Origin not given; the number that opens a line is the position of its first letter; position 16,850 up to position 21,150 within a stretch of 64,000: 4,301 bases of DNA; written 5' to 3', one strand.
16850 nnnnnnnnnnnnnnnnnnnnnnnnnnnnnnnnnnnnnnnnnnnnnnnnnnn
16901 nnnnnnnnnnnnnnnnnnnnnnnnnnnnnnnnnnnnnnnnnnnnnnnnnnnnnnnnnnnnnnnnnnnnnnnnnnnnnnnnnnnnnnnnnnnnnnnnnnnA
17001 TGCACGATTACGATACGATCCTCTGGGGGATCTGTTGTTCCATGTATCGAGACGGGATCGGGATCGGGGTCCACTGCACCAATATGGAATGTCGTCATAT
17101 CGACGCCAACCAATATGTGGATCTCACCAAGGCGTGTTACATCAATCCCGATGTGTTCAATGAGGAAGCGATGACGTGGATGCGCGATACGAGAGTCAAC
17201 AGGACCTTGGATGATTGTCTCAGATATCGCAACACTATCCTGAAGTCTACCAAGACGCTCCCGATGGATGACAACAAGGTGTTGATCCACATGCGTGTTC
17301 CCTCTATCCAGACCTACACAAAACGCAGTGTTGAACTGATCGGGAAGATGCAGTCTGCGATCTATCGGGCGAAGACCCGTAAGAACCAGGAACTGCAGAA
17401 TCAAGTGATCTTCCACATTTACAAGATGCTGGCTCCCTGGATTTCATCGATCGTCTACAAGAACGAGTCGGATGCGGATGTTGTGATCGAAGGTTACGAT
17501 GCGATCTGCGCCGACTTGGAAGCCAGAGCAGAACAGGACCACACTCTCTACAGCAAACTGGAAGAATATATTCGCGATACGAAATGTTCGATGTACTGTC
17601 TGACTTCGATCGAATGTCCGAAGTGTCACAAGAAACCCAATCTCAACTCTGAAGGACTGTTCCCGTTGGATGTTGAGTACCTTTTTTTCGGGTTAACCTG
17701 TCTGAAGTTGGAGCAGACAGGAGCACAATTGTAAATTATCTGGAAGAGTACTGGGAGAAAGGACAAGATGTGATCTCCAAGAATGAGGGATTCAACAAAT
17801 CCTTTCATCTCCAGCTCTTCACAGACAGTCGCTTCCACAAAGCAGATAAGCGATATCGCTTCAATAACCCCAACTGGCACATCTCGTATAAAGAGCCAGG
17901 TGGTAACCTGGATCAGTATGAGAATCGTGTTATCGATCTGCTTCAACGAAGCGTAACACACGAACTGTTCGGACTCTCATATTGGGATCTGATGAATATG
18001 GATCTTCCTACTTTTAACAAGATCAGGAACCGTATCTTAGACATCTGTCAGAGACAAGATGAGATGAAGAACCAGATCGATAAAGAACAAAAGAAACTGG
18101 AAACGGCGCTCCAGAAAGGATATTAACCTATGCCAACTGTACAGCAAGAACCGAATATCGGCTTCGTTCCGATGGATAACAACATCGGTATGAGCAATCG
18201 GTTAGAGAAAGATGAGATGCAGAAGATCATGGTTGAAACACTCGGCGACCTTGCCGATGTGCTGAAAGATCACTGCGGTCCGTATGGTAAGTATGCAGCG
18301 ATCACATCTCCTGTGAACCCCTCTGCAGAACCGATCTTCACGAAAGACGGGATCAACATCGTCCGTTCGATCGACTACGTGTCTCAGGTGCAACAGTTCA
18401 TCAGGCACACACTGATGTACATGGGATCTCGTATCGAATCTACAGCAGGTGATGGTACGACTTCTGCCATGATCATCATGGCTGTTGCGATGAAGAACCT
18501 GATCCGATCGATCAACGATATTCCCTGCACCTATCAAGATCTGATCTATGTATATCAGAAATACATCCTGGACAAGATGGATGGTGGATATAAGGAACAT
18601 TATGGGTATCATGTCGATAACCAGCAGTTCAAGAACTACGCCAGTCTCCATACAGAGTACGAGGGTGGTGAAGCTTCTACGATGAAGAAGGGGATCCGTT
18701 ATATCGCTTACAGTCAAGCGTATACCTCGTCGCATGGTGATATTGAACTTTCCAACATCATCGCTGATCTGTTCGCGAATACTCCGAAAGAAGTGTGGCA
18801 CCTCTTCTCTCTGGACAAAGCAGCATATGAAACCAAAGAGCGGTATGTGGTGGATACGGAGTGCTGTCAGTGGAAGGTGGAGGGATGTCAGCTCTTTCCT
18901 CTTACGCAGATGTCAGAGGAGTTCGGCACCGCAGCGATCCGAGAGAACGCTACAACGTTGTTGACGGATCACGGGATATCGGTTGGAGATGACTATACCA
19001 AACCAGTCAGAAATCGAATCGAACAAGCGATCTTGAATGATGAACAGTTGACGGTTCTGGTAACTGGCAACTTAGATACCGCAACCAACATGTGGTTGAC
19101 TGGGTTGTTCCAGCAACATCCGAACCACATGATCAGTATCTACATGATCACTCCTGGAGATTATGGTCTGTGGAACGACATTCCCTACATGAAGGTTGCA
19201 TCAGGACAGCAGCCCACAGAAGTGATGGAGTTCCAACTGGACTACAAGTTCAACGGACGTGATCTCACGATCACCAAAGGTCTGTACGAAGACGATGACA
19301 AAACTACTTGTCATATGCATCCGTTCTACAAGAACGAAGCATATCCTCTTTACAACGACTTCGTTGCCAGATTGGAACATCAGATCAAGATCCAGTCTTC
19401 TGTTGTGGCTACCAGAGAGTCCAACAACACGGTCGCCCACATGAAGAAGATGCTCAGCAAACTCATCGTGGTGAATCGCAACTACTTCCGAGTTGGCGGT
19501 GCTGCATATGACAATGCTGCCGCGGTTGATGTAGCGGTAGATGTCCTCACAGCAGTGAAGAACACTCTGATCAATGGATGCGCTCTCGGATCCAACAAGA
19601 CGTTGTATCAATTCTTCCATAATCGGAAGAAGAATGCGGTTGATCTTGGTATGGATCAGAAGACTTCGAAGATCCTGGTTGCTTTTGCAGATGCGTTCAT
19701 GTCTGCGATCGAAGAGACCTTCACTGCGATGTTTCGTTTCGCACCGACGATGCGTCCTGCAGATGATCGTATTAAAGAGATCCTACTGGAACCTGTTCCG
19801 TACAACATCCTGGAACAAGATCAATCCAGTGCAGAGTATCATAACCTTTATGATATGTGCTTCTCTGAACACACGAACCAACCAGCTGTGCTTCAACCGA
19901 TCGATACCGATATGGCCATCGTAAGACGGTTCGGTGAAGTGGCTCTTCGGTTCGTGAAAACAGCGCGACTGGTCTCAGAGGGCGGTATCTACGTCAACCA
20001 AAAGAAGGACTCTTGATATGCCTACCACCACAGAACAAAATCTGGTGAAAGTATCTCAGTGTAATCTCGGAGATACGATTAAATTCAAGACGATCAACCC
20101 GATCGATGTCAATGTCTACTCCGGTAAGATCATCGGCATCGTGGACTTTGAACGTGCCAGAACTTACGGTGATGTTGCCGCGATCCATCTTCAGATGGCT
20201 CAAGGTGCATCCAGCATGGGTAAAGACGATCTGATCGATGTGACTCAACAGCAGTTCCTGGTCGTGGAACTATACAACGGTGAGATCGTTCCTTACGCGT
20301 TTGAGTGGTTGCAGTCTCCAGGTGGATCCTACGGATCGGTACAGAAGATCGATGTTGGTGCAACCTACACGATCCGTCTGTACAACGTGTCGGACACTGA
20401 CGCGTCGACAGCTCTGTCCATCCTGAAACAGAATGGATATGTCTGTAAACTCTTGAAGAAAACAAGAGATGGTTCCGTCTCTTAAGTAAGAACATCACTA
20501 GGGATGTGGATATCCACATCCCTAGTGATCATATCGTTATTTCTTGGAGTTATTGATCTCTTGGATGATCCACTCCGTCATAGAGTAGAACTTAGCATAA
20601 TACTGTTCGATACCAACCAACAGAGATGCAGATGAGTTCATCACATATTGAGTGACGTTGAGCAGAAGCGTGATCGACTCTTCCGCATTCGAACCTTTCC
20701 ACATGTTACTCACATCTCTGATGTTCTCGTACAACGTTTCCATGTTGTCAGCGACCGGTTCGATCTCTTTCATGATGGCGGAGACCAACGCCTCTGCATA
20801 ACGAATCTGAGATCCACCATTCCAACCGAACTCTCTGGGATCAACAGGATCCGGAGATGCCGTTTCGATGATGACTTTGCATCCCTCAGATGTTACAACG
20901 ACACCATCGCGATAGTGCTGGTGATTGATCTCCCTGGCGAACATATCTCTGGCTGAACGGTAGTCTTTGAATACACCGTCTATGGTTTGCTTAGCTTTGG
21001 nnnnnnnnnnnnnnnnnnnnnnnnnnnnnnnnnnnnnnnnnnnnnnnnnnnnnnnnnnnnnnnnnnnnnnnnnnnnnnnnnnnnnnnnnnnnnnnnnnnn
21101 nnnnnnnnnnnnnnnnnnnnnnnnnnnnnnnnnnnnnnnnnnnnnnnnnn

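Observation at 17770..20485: Phage-encoded chaperonin (Cpn60/thermosome-like) in a three-gene operon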

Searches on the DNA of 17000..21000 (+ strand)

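Call 5: search_dna_similar(query=window:17000-21000:+, collection=phages, mode=distant, max_rows=20)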
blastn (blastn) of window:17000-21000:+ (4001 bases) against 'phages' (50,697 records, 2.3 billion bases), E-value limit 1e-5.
No match.

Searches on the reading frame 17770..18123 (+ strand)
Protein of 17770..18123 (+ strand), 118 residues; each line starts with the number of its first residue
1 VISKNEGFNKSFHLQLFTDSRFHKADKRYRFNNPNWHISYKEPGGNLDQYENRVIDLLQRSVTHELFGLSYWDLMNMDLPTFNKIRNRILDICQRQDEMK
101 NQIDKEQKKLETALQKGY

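Call 3: search_protein_families(library=pfam, proteins=[window:17770-18123:+], max_evalue=1)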
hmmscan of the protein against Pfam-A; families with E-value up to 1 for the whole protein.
window:17770-18123:+ (118 aa): 2 families
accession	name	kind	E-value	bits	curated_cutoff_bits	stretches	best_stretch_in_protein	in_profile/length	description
PF14712.11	Snapin_Pallidin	-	0.00037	21.3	29.6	1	74-114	7-47/89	Snapin/Pallidin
PF08581.15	Tup_N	-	0.057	14.2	28.7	1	81-116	40-75/77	Tup N-terminal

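Call 4: search_protein_families(library=phrogs, proteins=[window:17770-18123:+], max_evalue=0.01)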
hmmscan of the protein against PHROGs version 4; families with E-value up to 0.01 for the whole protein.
window:17770-18123:+ (118 aa): 0 families

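Call 74: search_protein_families(library=ncbifam, proteins=[window:17770-18123:+], max_evalue=0.01)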
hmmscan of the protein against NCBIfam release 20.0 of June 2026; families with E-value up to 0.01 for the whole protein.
window:17770-18123:+ (118 aa): 0 families

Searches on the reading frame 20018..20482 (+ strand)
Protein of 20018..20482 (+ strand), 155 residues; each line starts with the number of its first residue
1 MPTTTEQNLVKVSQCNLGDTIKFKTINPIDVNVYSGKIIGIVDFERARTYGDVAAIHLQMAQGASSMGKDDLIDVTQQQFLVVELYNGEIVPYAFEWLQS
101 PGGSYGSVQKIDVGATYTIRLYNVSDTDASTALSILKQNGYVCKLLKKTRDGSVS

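Call 3: search_protein_families(library=pfam, proteins=[window:20018-20482:+], max_evalue=1)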
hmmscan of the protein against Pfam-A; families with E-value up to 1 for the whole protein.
window:20018-20482:+ (155 aa): 1 family
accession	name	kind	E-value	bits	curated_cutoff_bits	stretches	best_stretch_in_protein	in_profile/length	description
PF20287.3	SH3DP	-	4.8e-07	29.9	25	1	16-141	2-121/122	SH3 fold domain associated with phage DNA polymerases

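Call 4: search_protein_families(library=phrogs, proteins=[window:20018-20482:+], max_evalue=0.01)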
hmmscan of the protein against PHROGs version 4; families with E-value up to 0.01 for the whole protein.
window:20018-20482:+ (155 aa): 1 family
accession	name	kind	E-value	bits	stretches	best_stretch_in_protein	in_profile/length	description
phrog_3235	-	unknown function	1.6e-05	25.5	1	12-142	4-129/138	-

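Call 29: search_dna_similar(query=window:20018-20482:+, collection=phages, mode=protein, max_rows=25, max_evalue=0.01)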
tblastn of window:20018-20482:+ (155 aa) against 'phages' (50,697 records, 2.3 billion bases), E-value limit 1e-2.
No match.

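Call 35: find_homologous_proteins(query=window:20018-20482:+, max_evalue=0.001)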
Query window:20018-20482:+ (155 aa): 19 proteins with E <= 0.001 among 54 candidates.
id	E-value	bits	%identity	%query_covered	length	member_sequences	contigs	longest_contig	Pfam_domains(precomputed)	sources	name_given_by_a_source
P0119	1.7e-95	335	99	100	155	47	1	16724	PF20287.4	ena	-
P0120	7.1e-85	300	90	100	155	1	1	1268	PF20287.4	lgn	-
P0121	1.0e-71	257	78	97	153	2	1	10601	PF20287.4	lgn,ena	-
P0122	1.9e-70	253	76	95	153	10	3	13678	PF20287.4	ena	-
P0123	2.3e-64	234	73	98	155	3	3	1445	PF20287.4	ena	-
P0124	1.5e-60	221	68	94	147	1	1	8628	PF20287.4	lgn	-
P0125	2.0e-60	221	68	99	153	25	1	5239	-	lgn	-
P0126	9.3e-60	219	66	97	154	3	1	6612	PF20287.4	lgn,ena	-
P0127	2.0e-53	198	61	97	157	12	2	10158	PF20287.4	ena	-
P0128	2.5e-53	198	63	92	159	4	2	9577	PF20287.4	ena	-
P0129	7.6e-52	193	59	96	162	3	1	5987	PF20287.4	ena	-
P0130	1.4e-51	192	59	97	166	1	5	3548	PF20287.4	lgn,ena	-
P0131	1.1e-48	183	57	95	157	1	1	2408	-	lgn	-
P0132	4.5e-48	181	57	96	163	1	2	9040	PF20287.4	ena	-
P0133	2.1e-46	175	57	90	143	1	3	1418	-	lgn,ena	-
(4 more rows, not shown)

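Call 47: find_homologous_proteins(query=A4, max_evalue=0.001)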
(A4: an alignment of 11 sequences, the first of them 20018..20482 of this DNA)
Query A4 (11 sequences) (155 aa, profile of the alignment): 26 proteins with E <= 0.001 among 1384 candidates.
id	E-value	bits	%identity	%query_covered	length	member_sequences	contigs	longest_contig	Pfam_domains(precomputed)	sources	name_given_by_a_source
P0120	3.0e-56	207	90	100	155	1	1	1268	PF20287.4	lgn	-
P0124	3.0e-56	207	68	94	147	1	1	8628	PF20287.4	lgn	-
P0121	4.8e-56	206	78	97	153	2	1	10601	PF20287.4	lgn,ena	-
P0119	4.9e-56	206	99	100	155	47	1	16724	PF20287.4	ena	-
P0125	3.5e-55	204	68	99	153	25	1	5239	-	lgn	-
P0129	6.1e-55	203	59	96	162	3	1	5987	PF20287.4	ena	-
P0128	7.8e-55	202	63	92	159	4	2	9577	PF20287.4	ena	-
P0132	1.0e-53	199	57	96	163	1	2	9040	PF20287.4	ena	-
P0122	1.9e-53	198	76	95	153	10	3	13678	PF20287.4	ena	-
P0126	7.5e-53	196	66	97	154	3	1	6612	PF20287.4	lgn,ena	-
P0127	5.8e-52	193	61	97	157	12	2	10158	PF20287.4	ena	-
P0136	4.9e-50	187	54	92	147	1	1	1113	-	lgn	-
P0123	3.6e-49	184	73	98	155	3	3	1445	PF20287.4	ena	-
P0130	3.3e-44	168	59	97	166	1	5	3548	PF20287.4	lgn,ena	-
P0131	8.1e-44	167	57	95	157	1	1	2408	-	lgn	-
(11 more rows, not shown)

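Call 55: predict_structure(alignment_id=A5)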
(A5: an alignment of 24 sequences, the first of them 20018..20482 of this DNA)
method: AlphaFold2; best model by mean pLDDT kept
length: 155 residues; sequences in the alignment: 24
mean_pLDDT: 86.9   pTM: 0.76
mean pLDDT of the five models: 86.9, 85.8, 85.2, 82.7, 82.6
residues with pLDDT >= 90: 76; 70-90: 71; 50-70: 4; < 50: 4
segments of 3 or more residues with pLDDT < 50: 1-4
pLDDT, mean of each block of 10 residues (from residue 1): 60 94 90 92 93 89 85 90 92 94 91 82 89 87 82 73
secondary structure, 60 per line:
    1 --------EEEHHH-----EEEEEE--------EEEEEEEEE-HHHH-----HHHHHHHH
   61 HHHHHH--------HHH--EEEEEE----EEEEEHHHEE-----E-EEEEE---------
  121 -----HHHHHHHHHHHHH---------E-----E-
elements in order: E9-11 E20-25 E34-42 H44-47 H53-66 E80-85 E90-94 E107-111 H126-138

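Call 65: search_solved_structures(query=A4, max_evalue=1, show_alignments=1)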
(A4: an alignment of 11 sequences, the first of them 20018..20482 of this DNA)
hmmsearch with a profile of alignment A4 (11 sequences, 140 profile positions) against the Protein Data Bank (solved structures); distinct sequences matched with E-value up to 1: 4.
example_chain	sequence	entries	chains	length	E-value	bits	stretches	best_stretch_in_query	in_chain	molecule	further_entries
9xqs_M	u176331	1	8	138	9.2e-40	138.9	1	7-139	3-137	PHIKZ049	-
11lx_V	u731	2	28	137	2.7e-12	49.9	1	13-135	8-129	SH3 fold domain-containing protein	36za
8j3n_A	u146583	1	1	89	0.12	15.4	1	83-137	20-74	Phosphoribosylformylglycinamidine synthase subunit PurS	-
6sdg_A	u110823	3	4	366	0.87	12.6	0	12-62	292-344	Auxin response factor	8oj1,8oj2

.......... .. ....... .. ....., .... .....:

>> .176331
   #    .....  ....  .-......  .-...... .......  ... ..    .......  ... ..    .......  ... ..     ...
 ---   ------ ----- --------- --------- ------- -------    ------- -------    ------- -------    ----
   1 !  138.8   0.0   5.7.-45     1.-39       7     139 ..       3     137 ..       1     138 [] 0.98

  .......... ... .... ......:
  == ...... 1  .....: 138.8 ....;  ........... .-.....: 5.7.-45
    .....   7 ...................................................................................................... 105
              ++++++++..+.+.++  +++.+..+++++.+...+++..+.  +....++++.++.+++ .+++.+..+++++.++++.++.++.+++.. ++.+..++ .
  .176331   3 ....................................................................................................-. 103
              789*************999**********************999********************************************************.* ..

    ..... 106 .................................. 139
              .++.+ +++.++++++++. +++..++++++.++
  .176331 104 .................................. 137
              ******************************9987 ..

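Call 74: search_protein_families(library=ncbifam, proteins=[window:20018-20482:+], max_evalue=0.01)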
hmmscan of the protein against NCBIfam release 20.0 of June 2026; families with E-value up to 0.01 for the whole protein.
window:20018-20482:+ (155 aa): 0 families
